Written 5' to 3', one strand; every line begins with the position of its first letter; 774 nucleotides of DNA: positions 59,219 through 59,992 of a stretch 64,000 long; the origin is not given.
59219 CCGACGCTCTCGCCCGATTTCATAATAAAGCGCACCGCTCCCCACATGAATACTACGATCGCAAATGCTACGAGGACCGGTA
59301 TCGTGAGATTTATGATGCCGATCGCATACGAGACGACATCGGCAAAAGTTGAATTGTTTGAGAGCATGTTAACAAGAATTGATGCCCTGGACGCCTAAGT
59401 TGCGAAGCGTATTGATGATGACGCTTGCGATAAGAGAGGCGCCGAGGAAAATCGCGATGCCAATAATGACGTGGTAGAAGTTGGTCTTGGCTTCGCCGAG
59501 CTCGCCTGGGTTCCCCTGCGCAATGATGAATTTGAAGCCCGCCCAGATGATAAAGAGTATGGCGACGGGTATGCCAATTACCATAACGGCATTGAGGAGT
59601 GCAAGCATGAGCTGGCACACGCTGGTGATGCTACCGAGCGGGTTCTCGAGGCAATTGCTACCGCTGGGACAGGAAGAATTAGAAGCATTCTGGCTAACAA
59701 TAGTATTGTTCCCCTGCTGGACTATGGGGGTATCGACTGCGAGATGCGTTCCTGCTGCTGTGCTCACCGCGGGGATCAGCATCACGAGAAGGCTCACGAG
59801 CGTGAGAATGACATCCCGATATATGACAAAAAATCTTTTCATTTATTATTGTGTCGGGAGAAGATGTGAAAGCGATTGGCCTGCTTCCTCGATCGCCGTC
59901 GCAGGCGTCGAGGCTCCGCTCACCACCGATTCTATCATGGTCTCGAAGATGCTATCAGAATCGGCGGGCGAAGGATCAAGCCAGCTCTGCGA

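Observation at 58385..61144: Tandem array of four T4SS-pilin-like paralogs followed by an anchored solute-binding-like protein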

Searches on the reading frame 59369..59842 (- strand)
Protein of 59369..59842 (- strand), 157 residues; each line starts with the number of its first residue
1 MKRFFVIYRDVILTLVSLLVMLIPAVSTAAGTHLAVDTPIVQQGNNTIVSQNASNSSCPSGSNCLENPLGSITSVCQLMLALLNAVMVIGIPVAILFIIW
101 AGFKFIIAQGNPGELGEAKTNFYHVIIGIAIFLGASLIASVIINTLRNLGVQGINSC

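Call 3: search_protein_families(library=pfam, proteins=[window:59369-59842:-], max_evalue=1)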
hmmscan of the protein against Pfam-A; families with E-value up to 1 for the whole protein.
window:59369-59842:- (157 aa): 5 families
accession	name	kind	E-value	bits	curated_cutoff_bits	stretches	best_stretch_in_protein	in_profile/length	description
PF18895.5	T4SS_pilin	-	2.5e-10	40.7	26.6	1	77-142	7-71/71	Type IV secretion system pilin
PF04956.18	TrbC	-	3.4e-05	24.4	27.9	1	73-141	35-97/98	TrbC/VIRB2 pilin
PF14625.12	Lustrin_cystein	-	0.08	13.7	27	1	39-76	8-44/46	Lustrin, cysteine-rich repeated domain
PF05987.18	DUF898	-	0.23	11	28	1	75-152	177-255/336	Bacterial protein of unknown function (DUF898)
PF23379.1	DUF7096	-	0.27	11.5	27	1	7-61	7-58/208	Domain of unknown function (DUF7096)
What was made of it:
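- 59369..59842 (-): Pilin 1 (157 aa): Sec-type signal peptide, disordered extracellular stretch, NPLG motif, two-helix VirB2-like hairpin, and a conserved Cys76/Cys157 pair. It scores 40.7 bits on PF18895 and 24.4 bits on PF04956 (call 3).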

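Call 4: search_protein_families(library=ncbifam, proteins=[window:59369-59842:-], max_evalue=1)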
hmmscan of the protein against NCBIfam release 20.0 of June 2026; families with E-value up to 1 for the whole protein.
window:59369-59842:- (157 aa): 1 family
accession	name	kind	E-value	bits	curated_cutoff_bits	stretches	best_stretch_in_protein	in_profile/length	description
NF045849.1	ICE_MMCAP2_0565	equivalog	7e-05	22.4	40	1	75-145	9-79/80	Mbov_0395 family pilin-like conjugal transfer protein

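Call 10: find_encoding_contigs(protein=window:59369-59842:-, flank=10000, max_places=6)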
Protein window:59369-59842:- (157 aa): 2 contigs read that carry it; 2 places shown.
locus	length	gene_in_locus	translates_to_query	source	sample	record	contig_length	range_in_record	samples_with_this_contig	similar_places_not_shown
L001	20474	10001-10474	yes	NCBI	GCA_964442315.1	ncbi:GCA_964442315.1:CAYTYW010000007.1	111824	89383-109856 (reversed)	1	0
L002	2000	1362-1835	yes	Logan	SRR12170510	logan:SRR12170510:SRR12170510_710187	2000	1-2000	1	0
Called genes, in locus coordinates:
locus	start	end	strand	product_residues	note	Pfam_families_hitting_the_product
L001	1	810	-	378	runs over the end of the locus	PF00575:S1 (weak), PF23459:S1_RRP5 (faint), PF00575:S1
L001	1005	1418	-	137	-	-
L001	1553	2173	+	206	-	PF13483:Lactamase_B_3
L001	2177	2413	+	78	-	-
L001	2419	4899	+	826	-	PF00521:DNA_topoisoIV, PF03989:DNA_gyraseA_C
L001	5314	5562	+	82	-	-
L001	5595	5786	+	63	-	-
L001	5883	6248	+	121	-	-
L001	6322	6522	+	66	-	-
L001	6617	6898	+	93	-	-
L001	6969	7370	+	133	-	PF00702:Hydrolase, PF13419:HAD_2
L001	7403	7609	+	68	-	-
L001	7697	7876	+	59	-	-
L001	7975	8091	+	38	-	-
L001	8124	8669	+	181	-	PF01135:PCMT (weak), PF01728:FtsJ (weak), PF13489:Methyltransf_23 (weak), PF01209:Ubie_methyltran, PF13847:Methyltransf_31, PF08241:Methyltransf_11, PF08242:Methyltransf_12, PF13649:Methyltransf_25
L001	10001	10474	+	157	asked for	PF18895:T4SS_pilin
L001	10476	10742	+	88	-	PF18895:T4SS_pilin (weak)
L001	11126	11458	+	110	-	PF18895:T4SS_pilin (weak)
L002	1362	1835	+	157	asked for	PF18895:T4SS_pilin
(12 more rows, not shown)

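Call 11: find_homologous_proteins(query=window:59369-59842:-)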
Query window:59369-59842:- (157 aa): 54 proteins with E <= 0.001 among 134 candidates.
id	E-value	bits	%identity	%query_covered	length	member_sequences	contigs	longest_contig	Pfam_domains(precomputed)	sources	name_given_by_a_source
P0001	1.6e-92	325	100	100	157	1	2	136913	PF18895.6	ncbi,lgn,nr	ncbi:MAG TPA: pilin [Candidatus Paceibacterota bacterium]|nr:pilin [Candidatus Paceibacterota bacter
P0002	6.7e-49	183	72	87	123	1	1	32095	PF18895.6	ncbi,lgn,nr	ncbi:MAG TPA: pilin [Candidatus Paceibacterota bacterium]|nr:pilin [Candidatus Paceibacterota bacter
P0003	1.2e-37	147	54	100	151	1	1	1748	PF18895.6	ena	-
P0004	1.4e-37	147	52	100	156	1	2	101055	PF18895.6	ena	-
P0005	2.6e-37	146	72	62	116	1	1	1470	PF18895.6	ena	-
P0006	3.0e-37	146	50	100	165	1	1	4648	PF18895.6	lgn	-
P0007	6.9e-37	144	53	100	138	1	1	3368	PF18895.6,PF04956.19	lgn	-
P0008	3.0e-36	142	52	100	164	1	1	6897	PF18895.6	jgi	jgi:hypothetical protein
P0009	5.5e-36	142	50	100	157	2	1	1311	PF18895.6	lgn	-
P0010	1.6e-35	140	51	100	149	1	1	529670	PF18895.6,PF04956.19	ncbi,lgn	-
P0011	5.2e-35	138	46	100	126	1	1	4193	PF18895.6,PF04956.19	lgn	-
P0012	1.4e-34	137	51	100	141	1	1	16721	PF18895.6,PF04956.19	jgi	jgi:hypothetical protein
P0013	3.3e-34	136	49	99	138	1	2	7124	PF18895.6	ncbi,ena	-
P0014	8.9e-34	134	48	100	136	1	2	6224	PF18895.6,PF04956.19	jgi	jgi:hypothetical protein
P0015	1.8e-33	133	60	71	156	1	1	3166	PF18895.6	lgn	-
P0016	1.9e-33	133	65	62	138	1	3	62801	PF18895.6,PF04956.19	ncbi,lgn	-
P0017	3.2e-33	133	48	100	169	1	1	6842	PF18895.6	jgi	jgi:hypothetical protein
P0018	8.1e-33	131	53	93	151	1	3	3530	PF18895.6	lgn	-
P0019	1.4e-32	131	51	93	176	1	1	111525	PF18895.6,PF04956.19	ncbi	-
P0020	5.8e-32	128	66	59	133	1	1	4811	PF18895.6,PF04956.19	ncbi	-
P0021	1.4e-31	127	57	76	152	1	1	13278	PF18895.6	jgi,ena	-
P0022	1.5e-31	127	47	94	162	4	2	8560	PF18895.6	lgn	-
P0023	1.5e-31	127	47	100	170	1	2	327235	PF18895.6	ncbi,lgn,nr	ncbi:MAG TPA: pilin [Candidatus Paceibacterota bacterium]|nr:pilin [Candidatus Paceibacterota bacter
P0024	2.0e-31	127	53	73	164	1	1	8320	PF18895.6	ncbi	-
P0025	4.8e-31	126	64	62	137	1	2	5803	PF18895.6,PF04956.19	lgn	-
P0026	3.3e-30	123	64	62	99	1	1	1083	PF18895.6,PF04956.19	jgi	jgi:hypothetical protein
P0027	1.1e-29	121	47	99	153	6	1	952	PF18895.6,PF04956.19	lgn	-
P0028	9.8e-29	118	47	90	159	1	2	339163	PF18895.6,PF04956.19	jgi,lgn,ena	-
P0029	2.0e-27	114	44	98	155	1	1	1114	PF18895.6,PF04956.19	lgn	-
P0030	3.7e-26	110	54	69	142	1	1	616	PF18895.6,PF04956.19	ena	-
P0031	1.1e-25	108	56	62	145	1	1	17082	PF18895.6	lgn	-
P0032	1.3e-25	108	44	100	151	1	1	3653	PF18895.6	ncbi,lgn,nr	ncbi:MAG: hypothetical protein Q7R71_01295 [bacterium]|nr:hypothetical protein [bacterium]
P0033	1.4e-25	108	45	100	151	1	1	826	PF18895.6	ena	-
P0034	3.2e-25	107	47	92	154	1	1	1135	PF18895.6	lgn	-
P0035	4.3e-25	106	45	89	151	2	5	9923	PF18895.6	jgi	jgi:hypothetical protein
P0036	6.4e-25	106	52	75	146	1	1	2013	PF18895.6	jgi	jgi:Type IV secretion system pilin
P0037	9.6e-25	105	43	100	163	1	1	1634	PF18895.6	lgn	-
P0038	2.9e-24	104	50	73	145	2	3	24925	PF18895.6,PF04956.19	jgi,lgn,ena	-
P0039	5.3e-24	103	43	100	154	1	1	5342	PF18895.6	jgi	jgi:hypothetical protein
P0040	6.2e-24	102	54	68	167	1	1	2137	PF18895.6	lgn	-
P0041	1.3e-23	101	43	96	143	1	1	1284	PF18895.6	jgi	jgi:uncharacterized membrane protein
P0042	1.9e-23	101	51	75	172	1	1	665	PF18895.6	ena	-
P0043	3.4e-23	100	54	58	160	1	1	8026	PF18895.6,PF04956.19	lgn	-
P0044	1.6e-22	98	58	53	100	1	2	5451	PF18895.6,PF04956.19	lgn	-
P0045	1.8e-22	98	40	86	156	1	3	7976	PF18895.6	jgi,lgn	jgi:hypothetical protein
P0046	7.5e-22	96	44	100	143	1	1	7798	PF18895.6,PF04956.19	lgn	-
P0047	1.0e-21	95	41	100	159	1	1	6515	PF18895.6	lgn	-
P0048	5.1e-21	93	41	100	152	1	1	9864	PF18895.6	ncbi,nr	ncbi:MAG: pilin [bacterium]|nr:pilin [bacterium]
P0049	5.5e-21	93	42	100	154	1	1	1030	PF18895.6,PF04956.19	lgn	-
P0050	1.0e-20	92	40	96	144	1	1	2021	PF18895.6,PF04956.19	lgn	-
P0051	2.1e-18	85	49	56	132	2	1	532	PF18895.6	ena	-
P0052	1.5e-10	59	38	55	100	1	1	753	PF18895.6,PF04956.19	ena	-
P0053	2.1e-10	59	40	62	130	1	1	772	PF18895.6,PF04956.19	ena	-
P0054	3.9e-10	58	38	56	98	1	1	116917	PF18895.6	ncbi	-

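Call 12: find_encoding_contigs(protein=P0010, flank=10000, max_places=2)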
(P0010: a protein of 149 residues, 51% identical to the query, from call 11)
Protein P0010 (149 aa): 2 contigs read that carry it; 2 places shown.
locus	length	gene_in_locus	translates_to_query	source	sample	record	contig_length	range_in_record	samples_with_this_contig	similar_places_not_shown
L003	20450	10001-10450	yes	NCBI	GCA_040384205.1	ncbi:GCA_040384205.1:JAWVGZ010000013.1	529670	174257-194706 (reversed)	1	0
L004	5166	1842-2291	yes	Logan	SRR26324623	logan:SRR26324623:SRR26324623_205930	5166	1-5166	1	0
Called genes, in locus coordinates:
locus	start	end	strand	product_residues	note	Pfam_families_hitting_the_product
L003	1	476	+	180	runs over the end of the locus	PF07963:N_methyl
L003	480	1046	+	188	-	-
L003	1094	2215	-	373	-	PF00575:S1 (weak), PF21543:CvfB_2nd (faint), PF23459:S1_RRP5 (faint), PF00575:S1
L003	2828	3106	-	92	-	-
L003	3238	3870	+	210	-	PF13483:Lactamase_B_3, PF12706:Lactamase_B_2 (weak)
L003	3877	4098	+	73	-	-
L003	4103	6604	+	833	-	PF00521:DNA_topoisoIV, PF03989:DNA_gyraseA_C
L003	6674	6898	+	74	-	-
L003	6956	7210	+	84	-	PF07866:DUF1653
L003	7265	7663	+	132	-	-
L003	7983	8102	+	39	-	-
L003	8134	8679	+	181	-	PF01135:PCMT (weak), PF13489:Methyltransf_23, PF01209:Ubie_methyltran, PF13847:Methyltransf_31, PF08241:Methyltransf_11, PF08242:Methyltransf_12, PF13649:Methyltransf_25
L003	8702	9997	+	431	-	PF01547:SBP_bac_1, PF13416:SBP_bac_8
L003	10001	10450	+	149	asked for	PF04956:TrbC (faint), PF18895:T4SS_pilin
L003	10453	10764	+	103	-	-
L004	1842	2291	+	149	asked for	PF04956:TrbC (faint), PF18895:T4SS_pilin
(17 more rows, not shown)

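Call 13: find_encoding_contigs(protein=P0023, flank=10000, max_places=2)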
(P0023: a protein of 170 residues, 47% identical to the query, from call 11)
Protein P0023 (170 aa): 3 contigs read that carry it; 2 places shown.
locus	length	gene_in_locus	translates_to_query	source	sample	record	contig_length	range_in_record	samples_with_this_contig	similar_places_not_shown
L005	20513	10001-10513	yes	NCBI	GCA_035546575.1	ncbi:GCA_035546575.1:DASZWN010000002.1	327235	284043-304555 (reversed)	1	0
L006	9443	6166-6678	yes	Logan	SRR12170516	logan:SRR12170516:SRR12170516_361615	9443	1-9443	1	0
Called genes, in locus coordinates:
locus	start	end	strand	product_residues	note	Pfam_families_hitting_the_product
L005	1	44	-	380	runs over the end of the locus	PF23459:S1_RRP5 (faint), PF21543:CvfB_2nd (faint), PF00575:S1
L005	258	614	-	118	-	-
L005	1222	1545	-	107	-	-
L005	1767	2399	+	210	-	PF13483:Lactamase_B_3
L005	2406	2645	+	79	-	-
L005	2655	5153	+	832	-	PF00521:DNA_topoisoIV, PF03989:DNA_gyraseA_C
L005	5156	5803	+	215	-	-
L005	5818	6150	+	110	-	PF04266:ASCH (weak)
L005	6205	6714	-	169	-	PF15891:Nuc_deoxyri_tr2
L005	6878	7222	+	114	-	-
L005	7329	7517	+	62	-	-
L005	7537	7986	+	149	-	-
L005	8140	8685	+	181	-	PF01135:PCMT (weak), PF13489:Methyltransf_23, PF01209:Ubie_methyltran, PF13847:Methyltransf_31, PF08241:Methyltransf_11, PF08242:Methyltransf_12, PF13649:Methyltransf_25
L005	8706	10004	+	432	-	PF01547:SBP_bac_1, PF13416:SBP_bac_8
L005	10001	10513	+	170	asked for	PF18895:T4SS_pilin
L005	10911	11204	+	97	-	PF18895:T4SS_pilin (weak)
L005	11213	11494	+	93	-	PF18895:T4SS_pilin (weak)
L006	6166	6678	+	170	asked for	PF18895:T4SS_pilin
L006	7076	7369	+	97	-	PF18895:T4SS_pilin (weak)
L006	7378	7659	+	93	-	PF18895:T4SS_pilin (weak)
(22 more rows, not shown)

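Call 14: find_encoding_contigs(protein=P0028, flank=10000, max_places=2)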
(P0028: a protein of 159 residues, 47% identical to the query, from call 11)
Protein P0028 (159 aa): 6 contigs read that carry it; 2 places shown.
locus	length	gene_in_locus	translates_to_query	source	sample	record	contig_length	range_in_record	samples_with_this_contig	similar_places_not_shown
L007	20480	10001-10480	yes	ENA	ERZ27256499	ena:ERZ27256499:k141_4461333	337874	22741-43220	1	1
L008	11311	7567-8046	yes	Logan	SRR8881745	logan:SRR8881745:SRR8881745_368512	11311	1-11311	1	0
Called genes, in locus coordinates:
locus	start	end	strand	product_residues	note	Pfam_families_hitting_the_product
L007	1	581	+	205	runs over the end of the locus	PF13483:Lactamase_B_3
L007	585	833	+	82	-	-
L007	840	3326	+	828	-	PF00521:DNA_topoisoIV, PF03989:DNA_gyraseA_C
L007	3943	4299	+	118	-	PF00856:SET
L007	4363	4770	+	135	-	PF11969:DcpS_C (weak), PF01230:HIT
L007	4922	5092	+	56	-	-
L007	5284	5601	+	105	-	-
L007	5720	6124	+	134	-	-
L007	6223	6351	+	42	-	-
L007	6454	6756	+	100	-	-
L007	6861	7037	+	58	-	-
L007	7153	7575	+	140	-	-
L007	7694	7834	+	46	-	-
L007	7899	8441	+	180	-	PF00891:Methyltransf_2 (faint), PF13489:Methyltransf_23 (weak), PF01209:Ubie_methyltran, PF13847:Methyltransf_31, PF08241:Methyltransf_11, PF08242:Methyltransf_12, PF13649:Methyltransf_25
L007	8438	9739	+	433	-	PF01547:SBP_bac_1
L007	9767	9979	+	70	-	-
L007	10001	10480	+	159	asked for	PF04956:TrbC (weak), PF18895:T4SS_pilin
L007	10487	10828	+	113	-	PF18895:T4SS_pilin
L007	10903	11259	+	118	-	-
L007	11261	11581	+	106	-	PF18895:T4SS_pilin (weak)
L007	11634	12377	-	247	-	-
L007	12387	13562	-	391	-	-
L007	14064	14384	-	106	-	PF02033:RBFA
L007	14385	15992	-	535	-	PF00009:GTP_EFTU, PF01926:MMR_HSR1, PF22042:EF-G_D2, PF11987:IF-2, PF03144:GTP_EFTU_D2 (weak)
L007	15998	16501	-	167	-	PF14584:DUF4446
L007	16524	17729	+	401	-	PF00266:Aminotran_5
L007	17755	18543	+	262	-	PF13365:Trypsin_2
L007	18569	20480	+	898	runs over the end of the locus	PF02861:Clp_N, PF05621:TniB (weak), PF13191:AAA_16 (weak), PF00004:AAA, PF17871:AAA_lid_9, PF07724:AAA_2, PF07728:AAA_5, PF10431:ClpB_D2-small, +8 more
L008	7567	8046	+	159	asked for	PF04956:TrbC (weak), PF18895:T4SS_pilin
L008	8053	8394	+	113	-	PF18895:T4SS_pilin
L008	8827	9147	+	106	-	PF18895:T4SS_pilin (weak)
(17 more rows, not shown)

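Call 51: predict_structure(alignment_id=A2)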
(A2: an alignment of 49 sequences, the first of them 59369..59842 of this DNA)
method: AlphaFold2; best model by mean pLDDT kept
length: 157 residues; sequences in the alignment: 49
mean_pLDDT: 75.5   pTM: 0.47
mean pLDDT of the five models: 75.5, 74.7, 74.1, 72.7, 72.1
residues with pLDDT >= 90: 27; 70-90: 74; 50-70: 39; < 50: 17
segments of 3 or more residues with pLDDT < 50: 31-35, 42-44
pLDDT, mean of each block of 10 residues (from residue 1): 79 89 69 49 50 52 59 75 89 91 88 88 90 91 86 56
secondary structure, 60 per line:
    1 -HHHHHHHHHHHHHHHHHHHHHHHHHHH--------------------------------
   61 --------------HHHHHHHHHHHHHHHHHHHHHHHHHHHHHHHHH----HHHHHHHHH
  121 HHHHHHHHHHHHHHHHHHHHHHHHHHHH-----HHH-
elements in order: H2-28 H75-107 H112-148
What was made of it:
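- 59369..59842 (-): AF2 predicts helices at 2-28, 75-107 and 112-148 (call 51).
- On T4SS_pilin (PF18895) / TrbC-VirB2 (PF04956) pilin superfamily: AF2 predicts helices 75-107 and 112-148 for pilin 1 at pLDDT 86-91 (call 51).
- The AF2 model shows a helical hairpin (call 51).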

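Call 55: fold_search(model_id=the predicted structure, library=pdb)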
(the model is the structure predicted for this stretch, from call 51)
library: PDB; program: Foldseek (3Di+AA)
matches with E <= 10: 22; with E <= 0.001: 0
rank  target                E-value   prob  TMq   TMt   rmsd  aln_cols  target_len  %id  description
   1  1l6t_MODEL_1_A        3.8e+00  0.25  0.29  0.51   5.3        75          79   25  STRUCTURE OF ALA24/ASP61 TO ASP24/ASN61 SUBSTITUTED SUBUNIT C OF ESCHERICHIA COLI ATP SYNTHASE (released 2002-07-24)
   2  2g0u_MODEL_1_A        5.9e+00  0.15  0.28  0.45   7.9        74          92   11  Solution Structure of Monomeric BsaL, the Type III Secretion Needle Protein of Burkholderia pseudomallei (released 2006-05-23)
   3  7pi0_Z                6.3e+00  0.21  0.23  0.53   2.9        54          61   11  Unstacked compact Dunaliella PSII (released 2022-08-17)
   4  5u0p_V                6.3e+00  0.13  0.31  0.37   4.3        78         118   14  Cryo-EM structure of the transcriptional Mediator (released 2017-03-08)
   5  8cok_B                6.3e+00  0.11  0.25  0.33   4.8        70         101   14  Structural analysis of ING3 protein and its binding to histone H3 (released 2023-05-17)
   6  5wbx_B                7.1e+00  0.23  0.37  0.57   3.6        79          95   10  Structural insights into the potency of SK/IK channel positive modulators (released 2017-12-20)
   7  6cnn_A                7.6e+00  0.25  0.42  0.20   3.6        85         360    4  Cryo-EM structure of the human SK4/calmodulin channel complex in the Ca2+ bound state I (released 2018-05-02)
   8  3syv_A                8.1e+00  0.13  0.23  0.15   6.2        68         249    9  Crystal structure of mPACSIN 3 F-BAR domain mutant (released 2012-05-16)
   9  5n9j_V                8.6e+00  0.15  0.30  0.44   4.3        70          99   16  Core Mediator of transcriptional regulation (released 2017-05-17)
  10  8vc9_B                8.6e+00  0.12  0.30  0.14   9.3        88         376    9  Hybrid response regulator LvrB from Leptospira / phosphorylated REC form (released 2024-12-18)
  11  7uq2_A                9.2e+00  0.21  0.32  0.52   2.6        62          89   11  Vs.4 from T4 phage in complex with cGAMP (released 2023-02-08)
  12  4h63_K                9.2e+00  0.14  0.30  0.45   4.3        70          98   16  Structure of the Schizosaccharomyces pombe Mediator head module (released 2012-10-31)
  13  8vc9_C                9.2e+00  0.12  0.31  0.14   9.3        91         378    9  Hybrid response regulator LvrB from Leptospira / phosphorylated REC form (released 2024-12-18)
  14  3zg1_A                9.2e+00  0.10  0.31  0.41   5.0        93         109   16  NI-BOUND FORM OF M123A MUTANT OF CUPRIAVIDUS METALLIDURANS CH34 CNRXS (released 2013-10-23)
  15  9y5q_A                9.2e+00  0.05  0.21  0.11   9.0        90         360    9  Cryo EM structure of KCa3.1_R355K_I/calmodulin channel in complex with rimtuzalcap (released 2025-10-15)
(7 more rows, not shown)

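Call 56: search_solved_structures(query=A2, max_evalue=10, show_alignments=2)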
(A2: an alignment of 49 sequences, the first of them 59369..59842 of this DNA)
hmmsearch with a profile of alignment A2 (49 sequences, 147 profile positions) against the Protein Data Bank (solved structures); distinct sequences matched with E-value up to 10: 3.
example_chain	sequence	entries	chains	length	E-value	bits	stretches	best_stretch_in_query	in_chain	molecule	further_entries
9t5x_V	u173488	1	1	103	0.56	13.4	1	108-133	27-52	NADH-quinone oxidoreductase subunit K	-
3rko_K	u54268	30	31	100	0.62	13.3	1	108-133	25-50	NADH-QUINONE OXIDOREDUCTASE SUBUNIT K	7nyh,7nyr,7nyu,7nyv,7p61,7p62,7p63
9rbf_V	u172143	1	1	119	0.68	13.1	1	108-133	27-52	NuoK-86 nascent peptide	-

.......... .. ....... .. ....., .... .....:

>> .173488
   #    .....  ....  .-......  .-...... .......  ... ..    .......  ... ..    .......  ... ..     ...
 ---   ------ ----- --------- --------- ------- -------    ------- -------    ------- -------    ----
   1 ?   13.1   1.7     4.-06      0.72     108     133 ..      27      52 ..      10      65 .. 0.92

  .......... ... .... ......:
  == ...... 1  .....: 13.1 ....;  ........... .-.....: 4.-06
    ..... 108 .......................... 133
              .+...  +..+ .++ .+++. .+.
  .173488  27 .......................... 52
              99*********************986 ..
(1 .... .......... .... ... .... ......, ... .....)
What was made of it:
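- Tried and rejected: Foldseek against the PDB and a profile search against PDB sequences gave nothing significant (calls 55, 56).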

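Call 60: search_protein_families(library=pfam, alignment_id=A2, max_evalue=0.001)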
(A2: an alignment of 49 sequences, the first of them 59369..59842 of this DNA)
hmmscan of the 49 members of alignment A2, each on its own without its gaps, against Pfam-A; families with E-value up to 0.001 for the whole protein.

A. member 1, window:59369-59842:- (157 aa): 2 families
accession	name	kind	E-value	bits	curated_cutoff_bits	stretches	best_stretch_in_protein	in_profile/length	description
PF18895.5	T4SS_pilin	-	2.5e-10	40.7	26.6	1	77-142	7-71/71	Type IV secretion system pilin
PF04956.18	TrbC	-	3.4e-05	24.4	27.9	1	73-141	35-97/98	TrbC/VIRB2 pilin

B. families by the number of members that match (of 49 scanned): 2 families
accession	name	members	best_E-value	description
PF18895.5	T4SS_pilin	49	2.8e-13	Type IV secretion system pilin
PF04956.18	TrbC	43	3.2e-10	TrbC/VIRB2 pilin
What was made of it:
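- Closest known: VirB2. Same: Sequence-profile similarity is detectable (43 of 49 relatives hit PF04956, call 60).
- All 49 family members hit PF18895 and 43 of 49 hit PF04956 (call 60). Homology to TrbC/VirB2 pilins is clear (calls 3, 60).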

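Call 87: search_protein_families(library=pfam, proteins=[L007:9767-9979:+], max_evalue=0.01)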
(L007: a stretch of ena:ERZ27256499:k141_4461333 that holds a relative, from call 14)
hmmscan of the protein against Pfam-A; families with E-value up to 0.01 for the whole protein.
L007:9767-9979:+ (70 aa): 0 families
